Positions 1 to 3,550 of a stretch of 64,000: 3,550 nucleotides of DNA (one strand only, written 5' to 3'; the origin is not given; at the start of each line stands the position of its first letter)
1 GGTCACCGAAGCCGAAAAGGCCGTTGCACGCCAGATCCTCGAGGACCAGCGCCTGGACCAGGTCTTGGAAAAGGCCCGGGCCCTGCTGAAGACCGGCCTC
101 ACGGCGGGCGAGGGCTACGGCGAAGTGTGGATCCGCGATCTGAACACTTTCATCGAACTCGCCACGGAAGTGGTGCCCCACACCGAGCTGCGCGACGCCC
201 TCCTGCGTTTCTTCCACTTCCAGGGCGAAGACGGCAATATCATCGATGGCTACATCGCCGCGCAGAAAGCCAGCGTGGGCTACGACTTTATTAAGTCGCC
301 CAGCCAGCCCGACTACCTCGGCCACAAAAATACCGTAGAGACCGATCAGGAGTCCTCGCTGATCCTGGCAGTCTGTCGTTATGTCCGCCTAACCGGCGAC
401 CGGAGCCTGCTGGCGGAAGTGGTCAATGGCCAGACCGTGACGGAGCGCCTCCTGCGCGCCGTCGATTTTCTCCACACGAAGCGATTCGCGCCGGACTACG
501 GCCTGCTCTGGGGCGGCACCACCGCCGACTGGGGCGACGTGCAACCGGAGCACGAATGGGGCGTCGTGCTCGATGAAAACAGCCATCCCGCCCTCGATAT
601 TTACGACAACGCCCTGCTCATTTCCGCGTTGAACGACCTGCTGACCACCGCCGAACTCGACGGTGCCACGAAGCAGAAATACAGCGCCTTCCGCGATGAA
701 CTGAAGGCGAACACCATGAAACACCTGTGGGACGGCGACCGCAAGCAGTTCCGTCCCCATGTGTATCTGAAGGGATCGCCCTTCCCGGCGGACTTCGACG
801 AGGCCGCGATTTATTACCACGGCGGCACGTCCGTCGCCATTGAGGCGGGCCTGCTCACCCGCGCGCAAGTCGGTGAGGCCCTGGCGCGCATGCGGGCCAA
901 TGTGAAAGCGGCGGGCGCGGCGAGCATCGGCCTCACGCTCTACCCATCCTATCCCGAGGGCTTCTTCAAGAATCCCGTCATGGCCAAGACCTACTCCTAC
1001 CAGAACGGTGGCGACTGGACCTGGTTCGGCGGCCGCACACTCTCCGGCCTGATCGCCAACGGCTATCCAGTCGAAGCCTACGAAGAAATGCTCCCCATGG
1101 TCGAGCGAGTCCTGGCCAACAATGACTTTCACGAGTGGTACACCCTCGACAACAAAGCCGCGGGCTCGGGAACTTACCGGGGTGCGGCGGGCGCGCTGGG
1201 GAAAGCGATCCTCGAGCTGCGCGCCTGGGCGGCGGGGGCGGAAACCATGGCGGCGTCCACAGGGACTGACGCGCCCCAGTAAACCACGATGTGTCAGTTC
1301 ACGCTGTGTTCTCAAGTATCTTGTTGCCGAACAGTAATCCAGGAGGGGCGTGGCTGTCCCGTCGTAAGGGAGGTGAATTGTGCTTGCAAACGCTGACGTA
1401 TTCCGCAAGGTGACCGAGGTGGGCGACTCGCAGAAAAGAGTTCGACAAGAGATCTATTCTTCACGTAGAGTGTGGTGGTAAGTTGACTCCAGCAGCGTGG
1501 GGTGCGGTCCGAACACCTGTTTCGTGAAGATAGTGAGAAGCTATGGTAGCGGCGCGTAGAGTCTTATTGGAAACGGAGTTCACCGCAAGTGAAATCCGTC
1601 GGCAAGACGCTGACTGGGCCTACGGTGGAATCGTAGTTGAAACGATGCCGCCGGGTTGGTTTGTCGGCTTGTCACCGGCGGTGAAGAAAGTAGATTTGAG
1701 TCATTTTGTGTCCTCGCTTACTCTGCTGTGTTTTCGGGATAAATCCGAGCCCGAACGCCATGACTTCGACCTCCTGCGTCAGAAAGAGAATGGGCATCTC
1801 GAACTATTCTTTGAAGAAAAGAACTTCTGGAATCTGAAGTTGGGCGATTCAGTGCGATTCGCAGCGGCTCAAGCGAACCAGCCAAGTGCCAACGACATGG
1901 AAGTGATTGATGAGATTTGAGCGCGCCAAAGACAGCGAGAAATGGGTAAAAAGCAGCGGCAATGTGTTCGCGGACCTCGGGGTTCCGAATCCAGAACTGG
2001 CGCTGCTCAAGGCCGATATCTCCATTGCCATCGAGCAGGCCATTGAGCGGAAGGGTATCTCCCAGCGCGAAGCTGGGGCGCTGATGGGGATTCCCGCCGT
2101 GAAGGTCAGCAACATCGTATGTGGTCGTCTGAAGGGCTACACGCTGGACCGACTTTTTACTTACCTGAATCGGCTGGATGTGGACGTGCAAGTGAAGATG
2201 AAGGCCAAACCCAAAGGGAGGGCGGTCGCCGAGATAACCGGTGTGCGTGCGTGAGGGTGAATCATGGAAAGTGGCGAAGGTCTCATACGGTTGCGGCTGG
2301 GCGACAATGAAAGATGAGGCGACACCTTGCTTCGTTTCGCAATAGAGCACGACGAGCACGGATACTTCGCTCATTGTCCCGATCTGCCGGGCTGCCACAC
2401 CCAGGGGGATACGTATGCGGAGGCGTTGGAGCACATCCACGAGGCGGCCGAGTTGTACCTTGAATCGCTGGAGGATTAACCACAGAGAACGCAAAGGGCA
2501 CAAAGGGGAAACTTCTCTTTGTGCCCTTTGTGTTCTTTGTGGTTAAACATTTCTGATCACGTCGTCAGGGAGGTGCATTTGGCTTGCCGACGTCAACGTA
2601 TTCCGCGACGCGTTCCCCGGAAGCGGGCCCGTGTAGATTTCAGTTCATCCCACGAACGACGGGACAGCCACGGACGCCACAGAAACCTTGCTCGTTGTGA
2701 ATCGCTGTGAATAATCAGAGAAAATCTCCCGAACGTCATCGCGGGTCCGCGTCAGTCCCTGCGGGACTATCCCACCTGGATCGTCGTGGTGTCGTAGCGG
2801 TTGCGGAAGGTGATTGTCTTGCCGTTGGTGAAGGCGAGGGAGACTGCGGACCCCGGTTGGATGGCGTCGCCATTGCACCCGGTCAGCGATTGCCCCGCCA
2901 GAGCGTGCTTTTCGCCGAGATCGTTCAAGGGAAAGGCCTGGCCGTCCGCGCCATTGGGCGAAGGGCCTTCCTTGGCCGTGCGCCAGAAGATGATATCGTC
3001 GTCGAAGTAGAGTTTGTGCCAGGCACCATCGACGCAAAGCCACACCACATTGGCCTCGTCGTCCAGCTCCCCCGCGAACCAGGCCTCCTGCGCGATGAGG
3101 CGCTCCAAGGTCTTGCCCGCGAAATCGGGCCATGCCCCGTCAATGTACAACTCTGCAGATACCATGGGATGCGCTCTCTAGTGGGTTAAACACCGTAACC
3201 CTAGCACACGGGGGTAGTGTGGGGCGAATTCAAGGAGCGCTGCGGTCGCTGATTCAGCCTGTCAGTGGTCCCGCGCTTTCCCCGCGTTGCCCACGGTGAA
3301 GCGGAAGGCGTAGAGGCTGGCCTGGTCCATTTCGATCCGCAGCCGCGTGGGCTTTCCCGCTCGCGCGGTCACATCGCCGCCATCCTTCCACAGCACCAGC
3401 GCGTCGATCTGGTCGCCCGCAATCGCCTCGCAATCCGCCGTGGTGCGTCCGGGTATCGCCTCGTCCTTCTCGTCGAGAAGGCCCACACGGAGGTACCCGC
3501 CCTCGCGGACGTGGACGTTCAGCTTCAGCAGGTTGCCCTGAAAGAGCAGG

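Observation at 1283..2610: Low-GC toxin-antitoxin islet bracketed by 47-nt direct repeats spaced 1200 nt apart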

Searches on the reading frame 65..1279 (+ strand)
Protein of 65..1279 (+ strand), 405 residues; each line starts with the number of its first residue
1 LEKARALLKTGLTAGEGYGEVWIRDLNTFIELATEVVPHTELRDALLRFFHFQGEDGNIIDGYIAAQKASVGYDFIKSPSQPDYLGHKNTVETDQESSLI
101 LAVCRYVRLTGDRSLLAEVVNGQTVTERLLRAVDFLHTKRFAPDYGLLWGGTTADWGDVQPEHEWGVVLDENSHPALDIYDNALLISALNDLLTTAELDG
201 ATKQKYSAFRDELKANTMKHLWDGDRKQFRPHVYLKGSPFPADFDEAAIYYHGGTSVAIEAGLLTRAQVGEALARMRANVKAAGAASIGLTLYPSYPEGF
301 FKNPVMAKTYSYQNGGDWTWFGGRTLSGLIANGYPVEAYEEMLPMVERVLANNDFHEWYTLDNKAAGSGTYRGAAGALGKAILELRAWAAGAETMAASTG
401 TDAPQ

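Call 10: search_protein_families(library=pfam, proteins=[window:65-1279:+], max_evalue=1)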
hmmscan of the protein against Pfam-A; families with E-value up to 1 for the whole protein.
window:65-1279:+ (405 aa): 3 families
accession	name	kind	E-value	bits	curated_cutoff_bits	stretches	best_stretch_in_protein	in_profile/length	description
PF17167.11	Glyco_hydro_94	-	4.5e-09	36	27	1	9-267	44-287/420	Glycosyl hydrolase 94 superfamily, catalytic domain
PF22422.2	MGH1-like_GH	-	3.6e-06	27.2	27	1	87-359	58-340/356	Mannosylglycerate hydrolase MGH1-like glycoside hydrolase domain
PF06202.20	GDE_C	-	0.004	16.6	21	1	94-334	81-312/367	Amylo-alpha-1,6-glucosidase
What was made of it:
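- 65..1282 (+): Left flanking gene, a glycoside-hydrolase-like protein (ORF open to the window start). Its last ~9 codons and stop codon lie inside module A. Pfam Glyco_hydro_94 / MGH1-like (call 10).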

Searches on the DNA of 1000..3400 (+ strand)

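Call 7: search_rna_families(source=window, start=1000, end=3400, threshold=evalue, max_evalue=5)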
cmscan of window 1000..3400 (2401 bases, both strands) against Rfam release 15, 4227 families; matches with E-value up to 5: 4.
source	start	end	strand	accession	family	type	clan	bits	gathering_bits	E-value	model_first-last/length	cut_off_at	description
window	2471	2551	+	RF03975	mir-5881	Gene; miRNA;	-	36.8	87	9.2e-07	1-67/67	no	mir-5881 microRNA precursor family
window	2483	2541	+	RF03967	mir-1270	Gene; miRNA;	-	24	90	0.048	1-83/83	no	mir-1270 microRNA precursor family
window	2488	2532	-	RF03369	mir-2217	Gene; miRNA;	-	18.7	60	1.8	1-62/62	no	mir-2217 microRNA precursor family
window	1980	2056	+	RF02186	ST7-OT3_4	Gene; lncRNA;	-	16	80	0.88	1-73/73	no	ST7 overlapping transcript 3 conserved region 4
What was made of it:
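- Tried and rejected: Rfam finds nothing real in 1000-3400; the miRNA hits are hairpin artefacts (call 7).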

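Call 73: build_rna_model(alignment_id=A6, structure=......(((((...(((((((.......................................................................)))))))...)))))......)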
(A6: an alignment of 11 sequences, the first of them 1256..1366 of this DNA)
Model R1 built from alignment A6 (11 sequences, 113 columns); structure: as given.
model positions 111; base pairs 12; branch points 0; effective number of sequences 5.23; information 0.59 bits per position. Calibrated on 0.2 Mb of random sequence (short: E-values are rough).
structure used (alignment columns):
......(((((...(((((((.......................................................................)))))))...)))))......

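Call 75: search_with_rna_model(model_id=R1, source=window, max_evalue=1, filters=off)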
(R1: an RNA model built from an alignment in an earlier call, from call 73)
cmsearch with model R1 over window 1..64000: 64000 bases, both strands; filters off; matches with E-value up to 1: 2.
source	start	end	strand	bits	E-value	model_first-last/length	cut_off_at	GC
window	1256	1366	+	102.3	2.4e-22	1-111/111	no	0.56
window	2655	2765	-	88.5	4e-19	1-111/111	no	0.58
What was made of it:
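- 1256..1366 (+): Hairpin module A (type A): GGGAC 1262-1266 pairs with GTCCC 1356-1360, a 3x3 internal loop, CGCGCCC 1270-1276 pairs with GGGCGTG 1346-1352, and about 69 nt of unconserved sequence between the stem-2 halves. Covariance model R1, 102.3 bits, E=2.4e-22 (call 75).
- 2655..2765 (-): Hairpin module B (type B, stem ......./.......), inverted relative to module A. It starts 2 nt after the stop codon of the 132-aa gene. R1, 88.5 bits, E=4e-19 (call 75).
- On IS200/IS605-type single-strand transposon: The modules are on opposite strands (call 75).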

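Call 77: search_with_rna_model(model_id=R1, sources=[L007, L008, L009, L010, L011, L012, L013, L014, L015, L016, L017, L018, L019, L020, L021, L022, L023, L024, L025, L026, L027, L028, L029, L030, L031, L032, L033, L034, L035, L036, L037, L038, L039, L040, L041, L042, L043, L044, L045, L046, L047, L048, L049, L050, L051, L052, L053, L054, L055, L056, L057, L058, L059, L060, L061, L062, L063, L064, L065, L066, L067, L068, L069, L070, L071, L072, L073, L074, L075, L076, L077, L078, L079, L080, L081, L082, L083, L084, L085, L086, L087, L088, L089, L090, L091, L092, L093, L094, L095, L096, L097, L098, L099, L100, L101, L102, L103, L104, L105, L106], max_evalue=1)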
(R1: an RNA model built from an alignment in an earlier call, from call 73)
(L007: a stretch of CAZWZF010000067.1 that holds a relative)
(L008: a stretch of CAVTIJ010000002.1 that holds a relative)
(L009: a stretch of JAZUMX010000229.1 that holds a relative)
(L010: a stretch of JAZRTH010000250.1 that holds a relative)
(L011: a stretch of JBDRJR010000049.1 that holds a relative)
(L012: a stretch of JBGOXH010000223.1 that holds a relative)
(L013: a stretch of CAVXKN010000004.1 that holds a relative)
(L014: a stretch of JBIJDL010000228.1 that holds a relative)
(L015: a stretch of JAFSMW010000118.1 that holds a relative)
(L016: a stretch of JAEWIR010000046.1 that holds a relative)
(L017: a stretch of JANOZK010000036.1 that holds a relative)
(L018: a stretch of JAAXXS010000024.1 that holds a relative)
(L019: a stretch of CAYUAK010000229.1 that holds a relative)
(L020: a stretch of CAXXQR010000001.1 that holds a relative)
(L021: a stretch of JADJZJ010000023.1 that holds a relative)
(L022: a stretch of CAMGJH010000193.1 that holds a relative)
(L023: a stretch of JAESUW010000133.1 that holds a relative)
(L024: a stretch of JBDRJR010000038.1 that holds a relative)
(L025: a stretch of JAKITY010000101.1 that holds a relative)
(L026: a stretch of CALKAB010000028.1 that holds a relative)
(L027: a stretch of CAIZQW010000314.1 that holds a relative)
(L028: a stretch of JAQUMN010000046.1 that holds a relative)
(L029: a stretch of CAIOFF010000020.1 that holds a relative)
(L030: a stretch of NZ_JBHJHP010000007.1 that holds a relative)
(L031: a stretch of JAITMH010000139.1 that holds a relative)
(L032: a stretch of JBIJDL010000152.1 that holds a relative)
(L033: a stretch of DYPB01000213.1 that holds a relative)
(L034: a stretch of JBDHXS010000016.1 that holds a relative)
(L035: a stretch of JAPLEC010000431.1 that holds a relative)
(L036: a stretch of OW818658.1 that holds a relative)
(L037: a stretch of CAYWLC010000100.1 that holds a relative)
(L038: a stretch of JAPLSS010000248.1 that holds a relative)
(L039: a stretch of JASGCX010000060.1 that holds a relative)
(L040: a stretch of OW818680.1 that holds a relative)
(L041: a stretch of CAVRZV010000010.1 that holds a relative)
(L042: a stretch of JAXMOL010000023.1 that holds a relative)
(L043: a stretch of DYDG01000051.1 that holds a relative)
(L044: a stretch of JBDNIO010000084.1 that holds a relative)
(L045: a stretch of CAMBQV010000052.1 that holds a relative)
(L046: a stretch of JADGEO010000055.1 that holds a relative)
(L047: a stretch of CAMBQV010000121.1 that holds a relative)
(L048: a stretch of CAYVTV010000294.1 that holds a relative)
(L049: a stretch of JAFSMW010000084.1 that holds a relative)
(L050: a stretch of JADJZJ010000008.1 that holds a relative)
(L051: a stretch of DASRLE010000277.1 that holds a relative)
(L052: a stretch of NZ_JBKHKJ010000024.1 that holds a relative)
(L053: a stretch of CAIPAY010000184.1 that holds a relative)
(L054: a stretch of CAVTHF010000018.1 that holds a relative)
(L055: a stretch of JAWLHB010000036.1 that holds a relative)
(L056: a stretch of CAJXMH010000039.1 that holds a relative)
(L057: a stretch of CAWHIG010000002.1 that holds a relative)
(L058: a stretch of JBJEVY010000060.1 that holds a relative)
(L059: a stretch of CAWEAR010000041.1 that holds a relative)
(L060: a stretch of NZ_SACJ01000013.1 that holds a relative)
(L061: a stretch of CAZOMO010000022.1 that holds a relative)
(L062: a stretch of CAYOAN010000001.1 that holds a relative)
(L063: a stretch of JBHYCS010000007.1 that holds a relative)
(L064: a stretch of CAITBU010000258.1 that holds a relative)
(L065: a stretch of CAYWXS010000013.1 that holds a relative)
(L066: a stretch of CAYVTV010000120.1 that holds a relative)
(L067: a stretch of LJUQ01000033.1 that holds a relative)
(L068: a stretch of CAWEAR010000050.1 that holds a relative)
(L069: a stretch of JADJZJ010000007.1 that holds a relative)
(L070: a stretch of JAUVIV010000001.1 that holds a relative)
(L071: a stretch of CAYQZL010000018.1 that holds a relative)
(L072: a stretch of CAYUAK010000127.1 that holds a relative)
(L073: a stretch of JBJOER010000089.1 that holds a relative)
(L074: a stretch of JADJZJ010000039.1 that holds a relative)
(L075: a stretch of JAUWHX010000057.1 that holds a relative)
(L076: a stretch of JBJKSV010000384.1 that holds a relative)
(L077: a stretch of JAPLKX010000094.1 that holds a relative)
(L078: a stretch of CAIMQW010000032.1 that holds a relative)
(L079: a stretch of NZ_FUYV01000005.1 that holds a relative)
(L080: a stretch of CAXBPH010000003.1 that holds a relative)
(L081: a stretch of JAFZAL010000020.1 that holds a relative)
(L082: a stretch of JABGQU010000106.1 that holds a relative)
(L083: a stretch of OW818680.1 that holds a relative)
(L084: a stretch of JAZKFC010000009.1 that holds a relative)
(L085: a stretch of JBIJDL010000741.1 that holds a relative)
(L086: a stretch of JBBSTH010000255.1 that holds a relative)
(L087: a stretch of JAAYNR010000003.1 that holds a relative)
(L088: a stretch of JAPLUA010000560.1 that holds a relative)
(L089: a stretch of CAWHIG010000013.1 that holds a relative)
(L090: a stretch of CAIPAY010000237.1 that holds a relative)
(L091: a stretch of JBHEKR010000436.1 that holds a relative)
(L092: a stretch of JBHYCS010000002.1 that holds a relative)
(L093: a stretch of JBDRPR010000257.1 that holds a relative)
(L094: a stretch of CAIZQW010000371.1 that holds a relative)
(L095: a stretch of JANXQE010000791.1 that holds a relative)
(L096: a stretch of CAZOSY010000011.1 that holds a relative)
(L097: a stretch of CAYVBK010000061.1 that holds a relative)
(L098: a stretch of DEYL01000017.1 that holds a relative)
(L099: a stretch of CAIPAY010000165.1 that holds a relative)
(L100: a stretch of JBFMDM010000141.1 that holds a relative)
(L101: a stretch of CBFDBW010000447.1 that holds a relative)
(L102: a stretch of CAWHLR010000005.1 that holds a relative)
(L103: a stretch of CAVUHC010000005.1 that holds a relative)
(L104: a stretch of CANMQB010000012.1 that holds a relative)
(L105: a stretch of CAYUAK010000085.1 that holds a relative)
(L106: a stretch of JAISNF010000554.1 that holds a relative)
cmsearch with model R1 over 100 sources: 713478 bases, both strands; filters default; matches with E-value up to 1: 0.
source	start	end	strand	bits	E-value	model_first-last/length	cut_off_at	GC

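Call 78: search_with_rna_model(model_id=R1, sources=[L001, L002, L003, L004, L107, L108, L109, L110, L111, L112, L113, L114, L115, L116, L117, L118, L119, L120, L121, L122, L123, L124, L125, L126, L127, L128, L129, L130, L131, L132, L133, L134, L135, L136, L137, L138, L139, L140, L141, L142, L143, L144, L145, L146, L147, L148, L149, L150, L151, L152, L153, L154, L155, L156, L157, L158, L159, L160, L161, L162, L163, L164, L165, L166, L167], max_evalue=1)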
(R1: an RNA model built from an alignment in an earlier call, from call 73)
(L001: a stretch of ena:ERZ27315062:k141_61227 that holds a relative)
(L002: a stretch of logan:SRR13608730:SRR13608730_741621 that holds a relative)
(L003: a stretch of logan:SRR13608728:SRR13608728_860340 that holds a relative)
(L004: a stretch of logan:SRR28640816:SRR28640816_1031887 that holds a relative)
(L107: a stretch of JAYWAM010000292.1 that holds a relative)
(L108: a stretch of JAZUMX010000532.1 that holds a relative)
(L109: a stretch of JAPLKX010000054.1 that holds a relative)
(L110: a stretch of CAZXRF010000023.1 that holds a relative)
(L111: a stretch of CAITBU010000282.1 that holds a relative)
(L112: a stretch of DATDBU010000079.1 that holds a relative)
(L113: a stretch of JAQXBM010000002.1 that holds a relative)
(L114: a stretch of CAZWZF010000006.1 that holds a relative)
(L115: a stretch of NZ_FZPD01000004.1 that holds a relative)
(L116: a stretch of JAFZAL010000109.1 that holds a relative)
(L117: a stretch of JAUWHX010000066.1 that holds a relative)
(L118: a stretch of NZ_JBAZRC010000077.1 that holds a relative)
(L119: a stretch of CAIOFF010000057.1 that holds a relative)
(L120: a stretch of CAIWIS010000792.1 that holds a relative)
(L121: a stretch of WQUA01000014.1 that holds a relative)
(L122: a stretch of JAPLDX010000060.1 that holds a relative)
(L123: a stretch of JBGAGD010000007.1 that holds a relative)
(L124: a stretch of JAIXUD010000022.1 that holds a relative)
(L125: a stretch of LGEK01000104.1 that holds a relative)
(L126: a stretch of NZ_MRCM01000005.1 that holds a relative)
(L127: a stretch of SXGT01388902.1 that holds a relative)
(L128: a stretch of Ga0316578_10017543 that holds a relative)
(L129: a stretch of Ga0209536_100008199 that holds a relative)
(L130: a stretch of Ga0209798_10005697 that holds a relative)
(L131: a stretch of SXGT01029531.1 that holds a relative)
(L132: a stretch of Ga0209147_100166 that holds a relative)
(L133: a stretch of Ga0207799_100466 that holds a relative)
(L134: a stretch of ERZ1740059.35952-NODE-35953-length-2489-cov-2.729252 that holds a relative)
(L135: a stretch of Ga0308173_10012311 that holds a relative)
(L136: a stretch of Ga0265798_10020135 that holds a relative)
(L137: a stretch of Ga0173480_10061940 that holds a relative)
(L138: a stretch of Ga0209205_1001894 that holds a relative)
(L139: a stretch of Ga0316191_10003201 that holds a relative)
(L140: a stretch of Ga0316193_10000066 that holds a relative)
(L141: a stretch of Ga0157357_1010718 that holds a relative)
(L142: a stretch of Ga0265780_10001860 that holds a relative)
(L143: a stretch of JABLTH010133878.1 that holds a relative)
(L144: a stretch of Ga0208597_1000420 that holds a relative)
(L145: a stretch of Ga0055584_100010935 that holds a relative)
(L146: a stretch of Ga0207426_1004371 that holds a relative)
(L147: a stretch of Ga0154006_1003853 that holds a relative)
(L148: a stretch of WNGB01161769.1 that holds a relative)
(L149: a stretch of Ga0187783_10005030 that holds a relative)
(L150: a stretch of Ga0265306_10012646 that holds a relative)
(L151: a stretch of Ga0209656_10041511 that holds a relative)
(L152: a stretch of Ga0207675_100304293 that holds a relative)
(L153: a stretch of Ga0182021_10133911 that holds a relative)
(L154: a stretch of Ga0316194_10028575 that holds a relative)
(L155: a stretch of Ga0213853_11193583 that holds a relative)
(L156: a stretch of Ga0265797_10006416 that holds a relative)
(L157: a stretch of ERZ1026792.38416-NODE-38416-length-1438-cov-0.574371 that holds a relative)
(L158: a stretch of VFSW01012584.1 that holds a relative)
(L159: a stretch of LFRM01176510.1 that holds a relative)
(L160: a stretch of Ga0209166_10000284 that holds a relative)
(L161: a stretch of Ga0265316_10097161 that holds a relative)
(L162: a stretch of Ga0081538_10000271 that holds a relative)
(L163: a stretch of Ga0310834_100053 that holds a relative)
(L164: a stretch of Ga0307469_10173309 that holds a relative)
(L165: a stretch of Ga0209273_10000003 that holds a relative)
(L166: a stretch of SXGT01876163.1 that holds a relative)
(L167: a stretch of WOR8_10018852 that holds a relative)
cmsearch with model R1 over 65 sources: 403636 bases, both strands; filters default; matches with E-value up to 1: 15.
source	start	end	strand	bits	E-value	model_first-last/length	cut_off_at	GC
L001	167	278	+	94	1.3e-19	1-111/111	no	0.54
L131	7820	7930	+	89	1.9e-18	1-111/111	no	0.61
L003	1057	1167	+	87.7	4e-18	1-111/111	no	0.59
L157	44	154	-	86.8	6.2e-18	1-111/111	no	0.62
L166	1249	1359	-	86.3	8.4e-18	1-111/111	no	0.59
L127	7534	7645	-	85.8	1.1e-17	1-111/111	no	0.63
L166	1047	1158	+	85.1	1.6e-17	1-111/111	no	0.59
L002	1264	1374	-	78.3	6.5e-16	1-111/111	no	0.64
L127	7235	7346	+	77.5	9.6e-16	1-111/111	no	0.61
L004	1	86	+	51.5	1.2e-09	26-111/111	5'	0.56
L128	2881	2998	+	28.7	0.00026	1-111/111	no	0.52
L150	3658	3765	+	17.4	0.11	1-111/111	no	0.58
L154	1304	1420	-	16.1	0.23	1-111/111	no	0.63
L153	2578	2684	-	13.7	0.87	1-111/111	no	0.74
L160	6640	6746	+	13.5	0.97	1-111/111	no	0.58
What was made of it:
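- (5) The covariance model finds exactly these two modules in the window (E=2e-22 and 4e-19) and none in 0.7 Mb of other genomes (calls 75, 77, 78).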
